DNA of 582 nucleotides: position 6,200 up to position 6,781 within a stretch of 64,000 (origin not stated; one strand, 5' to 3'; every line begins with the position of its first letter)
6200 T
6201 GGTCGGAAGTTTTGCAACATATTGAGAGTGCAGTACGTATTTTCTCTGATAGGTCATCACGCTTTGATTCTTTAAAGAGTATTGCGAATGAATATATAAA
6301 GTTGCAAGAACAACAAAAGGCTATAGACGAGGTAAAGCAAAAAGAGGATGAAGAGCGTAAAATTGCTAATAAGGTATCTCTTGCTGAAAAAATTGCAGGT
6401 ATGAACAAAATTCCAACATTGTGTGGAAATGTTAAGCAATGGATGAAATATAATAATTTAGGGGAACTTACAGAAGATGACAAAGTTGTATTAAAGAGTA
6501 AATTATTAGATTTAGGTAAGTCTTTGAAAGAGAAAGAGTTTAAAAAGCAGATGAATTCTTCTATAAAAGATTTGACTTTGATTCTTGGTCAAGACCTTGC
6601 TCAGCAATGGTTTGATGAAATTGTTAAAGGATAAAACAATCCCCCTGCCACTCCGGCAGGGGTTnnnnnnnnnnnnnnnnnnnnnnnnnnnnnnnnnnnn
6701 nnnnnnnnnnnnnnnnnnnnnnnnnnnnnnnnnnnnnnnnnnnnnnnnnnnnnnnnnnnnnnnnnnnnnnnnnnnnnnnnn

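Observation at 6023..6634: Csm5 carries a ~203-aa C-terminal extension (charged coiled-coil plus helical domain)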

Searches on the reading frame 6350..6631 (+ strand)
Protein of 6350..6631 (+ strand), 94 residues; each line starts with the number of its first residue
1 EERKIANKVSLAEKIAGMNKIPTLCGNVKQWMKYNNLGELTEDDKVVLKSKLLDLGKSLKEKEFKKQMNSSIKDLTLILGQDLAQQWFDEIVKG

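Call 26: find_homologous_proteins(query=A2, max_evalue=0.001)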
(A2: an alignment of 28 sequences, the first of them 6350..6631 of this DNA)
Query A2 (28 sequences): 588 candidates shared short words with the query, none scored E <= 0.001.

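Call 27: search_solved_structures(query=A2, max_evalue=10)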
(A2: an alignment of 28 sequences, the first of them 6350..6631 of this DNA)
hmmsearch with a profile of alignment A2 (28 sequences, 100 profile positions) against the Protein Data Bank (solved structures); distinct sequences matched with E-value up to 10: 18.
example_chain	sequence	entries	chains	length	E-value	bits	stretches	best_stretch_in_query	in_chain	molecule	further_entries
1hwt_C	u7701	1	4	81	0.3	14.6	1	34-65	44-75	PROTEIN (HEME ACTIVATOR PROTEIN)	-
4iyp_C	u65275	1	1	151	0.6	13.7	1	33-64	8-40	Serine/threonine-protein phosphatase 2A catalytic subunit alpha isoform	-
2hap_C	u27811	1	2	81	0.67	13.5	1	34-65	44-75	PROTEIN (HEME ACTIVATOR PROTEIN)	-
8qe9_1A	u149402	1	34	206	1.3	12.6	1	29-69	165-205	DUF1071 domain-containing protein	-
2nyl_C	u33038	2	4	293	1.7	12.2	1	32-64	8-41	Serine/threonine-protein phosphatase 2A catalytic subunit alpha isoform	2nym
3p71_C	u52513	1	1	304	1.8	12.1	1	32-64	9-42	Serine/threonine-protein phosphatase 2A catalytic subunit alpha isoform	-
6nts_C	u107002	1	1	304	1.8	12.1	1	32-64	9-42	Serine/threonine-protein phosphatase 2A catalytic subunit alpha isoform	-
4i5l_C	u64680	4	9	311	1.8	12.1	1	32-64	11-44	Serine/threonine-protein phosphatase 2A catalytic subunit alpha isoform, PP2A-alpha | Serine/threonine-protein phosphatase 2A catalytic subunit alpha isoform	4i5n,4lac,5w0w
8so0_C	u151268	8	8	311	1.8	12.1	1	32-64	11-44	Serine/threonine-protein phosphatase 2A catalytic subunit alpha isoform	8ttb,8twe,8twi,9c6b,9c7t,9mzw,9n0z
3c5w_C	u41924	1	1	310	1.9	12.1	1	32-64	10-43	PP2A C subunit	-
2iae_C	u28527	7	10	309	1.9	12.1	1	32-64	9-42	Serine/threonine-protein phosphatase 2A catalytic subunit alpha isoform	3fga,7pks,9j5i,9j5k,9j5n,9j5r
2ie4_C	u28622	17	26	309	1.9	12.1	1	32-64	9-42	Serine/threonine-protein phosphatase 2A catalytic subunit alpha isoform | PP2A-C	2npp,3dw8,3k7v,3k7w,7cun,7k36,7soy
8rbx_q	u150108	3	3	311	1.9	12.1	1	32-64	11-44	Serine/threonine-protein phosphatase 2A catalytic subunit alpha isoform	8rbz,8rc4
8uwb_C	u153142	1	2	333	2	12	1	32-64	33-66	Serine/threonine-protein phosphatase 2A 65 kDa regulatory subunit A alpha isoform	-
2ie3_C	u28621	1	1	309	2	12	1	33-64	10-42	Serine/threonine-protein phosphatase 2A catalytic subunit alpha isoform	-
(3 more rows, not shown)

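Call 30: find_related_loci(query=A3, collection=genome_contigs, flank=10000)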
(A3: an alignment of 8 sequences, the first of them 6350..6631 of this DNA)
Query A3 (94 aa) in genome_contigs; peptide patterns used: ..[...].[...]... (x = any residue, [..] = any of these).
60 stretches matched a pattern; 11 encode a relative of the query (tblastn E <= 1e-3); 11 distinct loci.
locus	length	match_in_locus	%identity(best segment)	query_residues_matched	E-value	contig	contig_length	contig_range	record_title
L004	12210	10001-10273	47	1-92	7e-23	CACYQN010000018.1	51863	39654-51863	MAG: uncultured Bacteroidia bacterium isolate RUG12182 genome assembly, contig: RUG12182_asm_18, whole genome shotgun se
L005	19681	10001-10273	43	1-92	3e-20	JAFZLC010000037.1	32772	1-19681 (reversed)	MAG: Paludibacteraceae bacterium isolate RGIG7865 Water_buffalos_Reticulum-4__c615681, whole genome shotgun sequence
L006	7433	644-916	37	1-92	2e-17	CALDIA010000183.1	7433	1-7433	MAG TPA_asm: uncultured Bacteroidales bacterium isolate ERR1278073_bin.58_CONCOCT_v1.1_MAG genome assembly, contig: ERZ8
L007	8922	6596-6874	42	1-92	6e-17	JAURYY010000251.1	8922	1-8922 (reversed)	MAG: Paludibacter sp. isolate E2_metabat.bin.19 E2_k141_59717, whole genome shotgun sequence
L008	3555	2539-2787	38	1-82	3e-13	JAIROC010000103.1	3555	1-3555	MAG: Bacteroidales bacterium isolate Cd354_bin6 k119_1006627, whole genome shotgun sequence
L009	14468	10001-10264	39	6-92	3e-13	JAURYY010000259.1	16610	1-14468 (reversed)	MAG: Paludibacter sp. isolate E2_metabat.bin.19 E2_k141_124474, whole genome shotgun sequence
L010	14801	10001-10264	42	6-92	3e-13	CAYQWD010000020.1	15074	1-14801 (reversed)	MAG TPA_asm: uncultured Paludibacter sp. isolate binchicken_co209_39 genome assembly, contig: NODE_3528_length_15074_cov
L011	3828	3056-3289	38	6-82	2e-12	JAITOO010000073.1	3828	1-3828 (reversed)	MAG: Flavobacteriaceae bacterium isolate Po218_bin61 k119_1390926, whole genome shotgun sequence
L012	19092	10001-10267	33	6-93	1e-11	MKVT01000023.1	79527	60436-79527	MAG: Paludibacter sp. 47-17 scnpilot_p_inoc_scaffold_442, whole genome shotgun sequence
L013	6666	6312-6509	45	1-65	1e-9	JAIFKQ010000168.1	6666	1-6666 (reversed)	MAG: Paludibacter sp. isolate bin_112 scaffold_21391, whole genome shotgun sequence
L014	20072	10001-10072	54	21-44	2e-4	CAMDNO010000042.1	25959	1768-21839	MAG: Porphyromonas cangingivalis isolate MiH-14oct19-69 genome assembly, contig: MiH-14oct19-C3570, whole genome shotgun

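Call 39: predict_structure(alignment_id=A2)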
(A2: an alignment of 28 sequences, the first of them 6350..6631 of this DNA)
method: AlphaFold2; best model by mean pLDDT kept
length: 94 residues; sequences in the alignment: 28
mean_pLDDT: 87.9   pTM: 0.77
mean pLDDT of the five models: 87.9, 87.3, 87.2, 86.7, 86.4
residues with pLDDT >= 90: 70; 70-90: 15; 50-70: 5; < 50: 4
segments of 3 or more residues with pLDDT < 50: 1-3
pLDDT, mean of each block of 10 residues (from residue 1): 59 92 94 89 93 92 92 93 91 79
secondary structure, 60 per line:
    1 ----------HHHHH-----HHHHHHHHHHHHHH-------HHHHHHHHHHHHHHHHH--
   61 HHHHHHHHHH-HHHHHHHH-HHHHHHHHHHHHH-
elements in order: H11-15 H21-34 H42-58 H61-70 H72-79 H81-93

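Call 42: fold_search(model_id=the predicted structure, library=pdb)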
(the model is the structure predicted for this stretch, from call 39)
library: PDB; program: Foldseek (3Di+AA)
matches with E <= 10: 84; with E <= 0.001: 0
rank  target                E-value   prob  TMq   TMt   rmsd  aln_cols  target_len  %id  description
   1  3ajg_A                2.1e+00  0.13  0.25  0.11  11.7        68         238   12  Crystal structure of PcyA V225D-biliverdin IX alpha complex (released 2011-03-16)
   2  6n3g                  2.4e+00  0.21  0.34  0.11   6.7        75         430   17  Crystal structure of histone lysine methyltransferase SmyD2 in complex with polyethylene glycol (released 2019-11-20)
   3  6c8c_A                2.5e+00  0.33  0.51  0.43   6.3        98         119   14  Chimeric Pol kappa RIR Rev1 C-terminal domain in complex with JHRE06 (released 2019-06-12)
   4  9exz_A                2.5e+00  0.09  0.23  0.06  11.7        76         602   21  Efficient and scalable protein design using a relaxed sequence space (released 2024-10-16)
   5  5wcg                  2.6e+00  0.21  0.35  0.11   6.7        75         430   16  SET and MYND Domain Containing protein 2 (released 2017-08-02)
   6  9yng_e                3.1e+00  0.21  0.45  0.08   8.4       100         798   13  Dynactin and dynein-1 tail region of dynein-dynactin complex on microtubule in the presence of LIS1 (released 2026-01-28)
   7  3tg4                  3.3e+00  0.20  0.35  0.11   6.6        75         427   15  Structure of SMYD2 in complex with SAM (released 2011-08-31)
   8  8usc_X                3.3e+00  0.09  0.27  0.11   7.6        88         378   15  Nub1/Fat10-processing human 26S proteasome (released 2024-11-06)
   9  5yrq_A                3.4e+00  0.13  0.37  0.30   7.9       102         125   17  Crystal structure of Rad5 and Rev1 (released 2019-03-20)
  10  4d0p                  3.8e+00  0.11  0.33  0.11  12.9       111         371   11  Crystal structure of human CSN4 (released 2014-07-23)
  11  9exz_B                3.8e+00  0.08  0.24  0.06  11.8        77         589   21  Efficient and scalable protein design using a relaxed sequence space (released 2024-10-16)
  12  2xev_C                4.0e+00  0.12  0.30  0.25   6.1        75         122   15  Crystal structure of the TPR domain of Xanthomonas campestris ybgF (released 2010-09-15)
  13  3s7b                  4.0e+00  0.10  0.29  0.10   7.1        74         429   16  Structural Basis of Substrate Methylation and Inhibition of SMYD2 (released 2011-08-10)
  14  5arg                  4.0e+00  0.08  0.27  0.09   8.2        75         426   15  SMYD2 in complex with SGC probe BAY-598 (released 2016-04-27)
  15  4gk0_E                4.2e+00  0.13  0.35  0.34   5.2        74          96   15  Crystal structure of human Rev3-Rev7-Rev1 complex (released 2013-03-13)
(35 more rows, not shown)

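Call 46: find_related_loci(query=A3, collection=viral_contigs, flank=8000)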
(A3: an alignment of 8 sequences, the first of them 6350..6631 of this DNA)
Query A3 (94 aa) in viral_contigs; peptide patterns used: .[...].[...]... (x = any residue, [..] = any of these).
325 stretches matched a pattern, but none encodes a relative of the query by tblastn (E <= 1e-3).

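Call 48: find_related_loci(query=A3, collection=metagenome_contigs, flank=8000)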
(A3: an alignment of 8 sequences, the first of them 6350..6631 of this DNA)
Query A3 (94 aa) in metagenome_contigs; peptide patterns used: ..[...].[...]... (x = any residue, [..] = any of these).
78 stretches matched a pattern; 11 encode a relative of the query (tblastn E <= 1e-3); 11 distinct loci.
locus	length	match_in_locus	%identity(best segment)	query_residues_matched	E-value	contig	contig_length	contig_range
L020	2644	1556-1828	48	1-92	1e-23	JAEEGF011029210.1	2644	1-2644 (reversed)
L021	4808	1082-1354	49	1-92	7e-22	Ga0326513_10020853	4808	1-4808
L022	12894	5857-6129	46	1-92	2e-21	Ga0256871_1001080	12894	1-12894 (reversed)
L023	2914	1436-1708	48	1-92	3e-21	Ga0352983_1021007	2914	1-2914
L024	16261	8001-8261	41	2-91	8e-16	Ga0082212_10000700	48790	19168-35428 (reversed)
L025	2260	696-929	42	1-92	2e-15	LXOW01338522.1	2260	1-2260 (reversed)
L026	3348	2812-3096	37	1-94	1e-13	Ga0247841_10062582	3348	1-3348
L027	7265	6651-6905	33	2-89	7e-13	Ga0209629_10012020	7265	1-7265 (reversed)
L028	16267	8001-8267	33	6-93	6e-12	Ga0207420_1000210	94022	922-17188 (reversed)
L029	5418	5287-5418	57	1-44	5e-12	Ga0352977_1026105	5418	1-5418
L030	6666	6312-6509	45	1-65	6e-10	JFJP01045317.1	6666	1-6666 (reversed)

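Call 51: search_protein_families(library=pfam, alignment_id=A2, max_evalue=5)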
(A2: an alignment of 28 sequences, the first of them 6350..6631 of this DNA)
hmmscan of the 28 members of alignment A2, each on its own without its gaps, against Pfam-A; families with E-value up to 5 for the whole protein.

A. member 1, window:6350-6631:+ (94 aa): 1 family
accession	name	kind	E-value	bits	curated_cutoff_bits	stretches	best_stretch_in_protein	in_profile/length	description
PF25274.1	MJ0548_C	-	0.061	14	27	1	7-55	35-83/97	Connectase MJ0548-like, C-terminal domain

B. families by the number of members that match (of 28 scanned): 30 families (the first 25 are shown)
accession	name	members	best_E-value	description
PF11467.13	LEDGF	4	0.019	Lens epithelium-derived growth factor (LEDGF)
PF11123.14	DNA_Packaging_2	2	0.0068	DNA packaging protein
PF00120.29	Gln-synt_C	2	0.13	Glutamine synthetase, catalytic domain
PF18535.6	Gal11_ABD1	2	0.14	Gal11 activator-binding domain (ABD1)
PF09797.15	NatB_MDM20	1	0.013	N-acetyltransferase B complex (NatB) non catalytic subunit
PF16119.10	DUF4835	1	0.016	Domain of unknown function (DUF4835)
PF06931.17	Adeno_E4_ORF3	1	0.017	Mastadenovirus E4 ORF3 protein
PF21429.2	Gp44_C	1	0.019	Sliding-clamp-loader large subunit, C-terminal domain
PF12918.12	TcdB_N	1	0.024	TcdB toxin N-terminal helical domain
PF05419.17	GUN4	1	0.026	GUN4-like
PF00076.28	RRM_1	1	0.027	RNA recognition motif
PF22435.1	MRM3-like_sub_bind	1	0.035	MRM3-like substrate binding domain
PF19778.5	RE_endonuc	1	0.042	Endonuclease domain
PF21386.2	IntS11_C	1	0.042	Integrator IntS11, C-terminal domain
PF01724.21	DUF29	1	0.057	Domain of unknown function DUF29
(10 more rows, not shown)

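Call 66: search_protein_families(library=ncbifam, proteins=[L014:8885-9997:+, L009:1878-2582:+, L009:2600-4090:+, L009:4074-4631:+, L009:4631-6127:+, L009:6134-7489:+, L009:7458-7898:+, L009:7910-10264:+, L009:10363-12153:+, L009:12173-13273:+], max_evalue=0.001)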
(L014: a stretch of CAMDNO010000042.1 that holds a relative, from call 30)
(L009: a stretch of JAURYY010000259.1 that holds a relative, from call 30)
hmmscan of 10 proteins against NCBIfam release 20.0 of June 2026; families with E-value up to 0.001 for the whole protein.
L014:8885-9997:+ (371 aa): 4 families
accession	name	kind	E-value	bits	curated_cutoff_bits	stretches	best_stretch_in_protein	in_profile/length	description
TIGR01899.1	cas_TM1807_csm5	equivalog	1e-27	97.6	38.3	1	4-369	1-364/364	type III-A CRISPR-associated RAMP protein Csm5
TIGR01898.1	cas_TM1791_cmr6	equivalog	8.7e-07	29.3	51.1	1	105-178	25-101/195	type III-B CRISPR module RAMP protein Cmr6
TIGR02582.1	cas7_TM1809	equivalog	4.4e-05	23.6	90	1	110-191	41-117/203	type III-A CRISPR-associated RAMP protein Csm3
TIGR02580.1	cas_RAMP_Cmr4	equivalog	0.00024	21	87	0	109-145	33-69/283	type III-B CRISPR module RAMP protein Cmr4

L009:1878-2582:+ (235 aa): 0 families

L009:2600-4090:+ (497 aa): 2 families
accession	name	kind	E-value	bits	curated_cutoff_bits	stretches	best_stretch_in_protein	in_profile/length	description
TIGR02577.1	cas_TM1794_Cmr2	equivalog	1.2e-09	37.5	79.4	1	181-343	350-510/510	type III-B CRISPR-associated protein Cas10/Cmr2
TIGR02578.2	cas_TM1811_Csm1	equivalog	7.4e-07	28.2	170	1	174-455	482-713/753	type III-A CRISPR-associated protein Cas10/Csm1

L009:4074-4631:+ (186 aa): 3 families
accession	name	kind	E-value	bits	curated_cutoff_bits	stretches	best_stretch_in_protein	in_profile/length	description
TIGR02582.1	cas7_TM1809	equivalog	5.4e-07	29.8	90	1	6-181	6-203/203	type III-A CRISPR-associated RAMP protein Csm3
TIGR02580.1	cas_RAMP_Cmr4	equivalog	8.8e-07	29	87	1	11-97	6-89/283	type III-B CRISPR module RAMP protein Cmr4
TIGR02581.1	cas_cyan_RAMP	equivalog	0.00032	20.4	108.05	0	19-80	19-85/216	type III CRISPR-associated RAMP protein Csx7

L009:4631-6127:+ (499 aa): 1 family
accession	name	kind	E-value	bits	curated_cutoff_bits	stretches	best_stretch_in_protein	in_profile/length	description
TIGR02674.1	cas_cyan_RAMP_2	equivalog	2.4e-05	23.7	177.3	0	3-51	1-49/402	type III-D CRISPR-associated RAMP protein Csx10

L009:6134-7489:+ (452 aa): 6 families
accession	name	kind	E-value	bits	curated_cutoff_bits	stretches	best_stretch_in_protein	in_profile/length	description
TIGR02581.1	cas_cyan_RAMP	equivalog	9.2e-18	64.7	108.05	2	274-434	37-207/216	type III CRISPR-associated RAMP protein Csx7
NF041225.1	Cas_III-E_gRAMP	equivalog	2.1e-17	61.9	700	2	338-441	738-840/1636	type III-E CRISPR-associated gRAMP effector Cas7-11e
TIGR02580.1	cas_RAMP_Cmr4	equivalog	1.2e-12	48.2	87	1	10-84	3-87/283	type III-B CRISPR module RAMP protein Cmr4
TIGR02582.1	cas7_TM1809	equivalog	2.1e-10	40.9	90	1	275-434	40-200/203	type III-A CRISPR-associated RAMP protein Csm3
TIGR01898.1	cas_TM1791_cmr6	equivalog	6.2e-09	36.3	51.1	0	13-59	4-50/195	type III-B CRISPR module RAMP protein Cmr6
TIGR03986.1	TIGR03986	equivalog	0.00023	20.7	161.35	0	12-56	40-88/568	TIGR03986 family type III CRISPR-associated RAMP protein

L009:7458-7898:+ (147 aa): 1 family
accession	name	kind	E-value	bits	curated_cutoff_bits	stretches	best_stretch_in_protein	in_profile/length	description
TIGR04423.1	casT3_TIGR04423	equivalog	2e-31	108.8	40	1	30-147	2-124/124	TIGR04423 family type III CRISPR-associated protein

L009:7910-10264:+ (785 aa): 3 families
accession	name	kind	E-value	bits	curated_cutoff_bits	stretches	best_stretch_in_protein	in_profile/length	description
TIGR03986.1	TIGR03986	equivalog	9.8e-81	272.8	161.35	1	7-554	2-567/568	TIGR03986 family type III CRISPR-associated RAMP protein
NF041225.1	Cas_III-E_gRAMP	equivalog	2.1e-12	45.3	700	2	433-590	1468-1618/1636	type III-E CRISPR-associated gRAMP effector Cas7-11e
TIGR02581.1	cas_cyan_RAMP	equivalog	1.4e-06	28.2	108.05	0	101-150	41-92/216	type III CRISPR-associated RAMP protein Csx7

L009:10363-12153:+ (597 aa): 0 families

L009:12173-13273:+ (367 aa): 0 families

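Call 70: search_protein_families(library=padloc, proteins=[L009:10363-12153:+], max_evalue=0.001)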
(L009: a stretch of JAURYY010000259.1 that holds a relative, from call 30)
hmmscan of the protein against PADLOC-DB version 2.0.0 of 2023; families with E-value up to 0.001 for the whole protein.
L009:10363-12153:+ (597 aa): 3 families
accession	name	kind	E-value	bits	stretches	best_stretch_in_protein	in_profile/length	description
PDLC02402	Aga_SIR2-PNTD1-PNTD2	-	3.3e-15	53.3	1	194-411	348-574/876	Class I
PDLC02394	pAgo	-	8.2e-15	51.6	1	159-390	177-424/1121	-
PDLC02418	Aga_SIR2-Kinase-PNTD1-PNTD2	-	2.5e-10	37.2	1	194-397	206-434/756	Class I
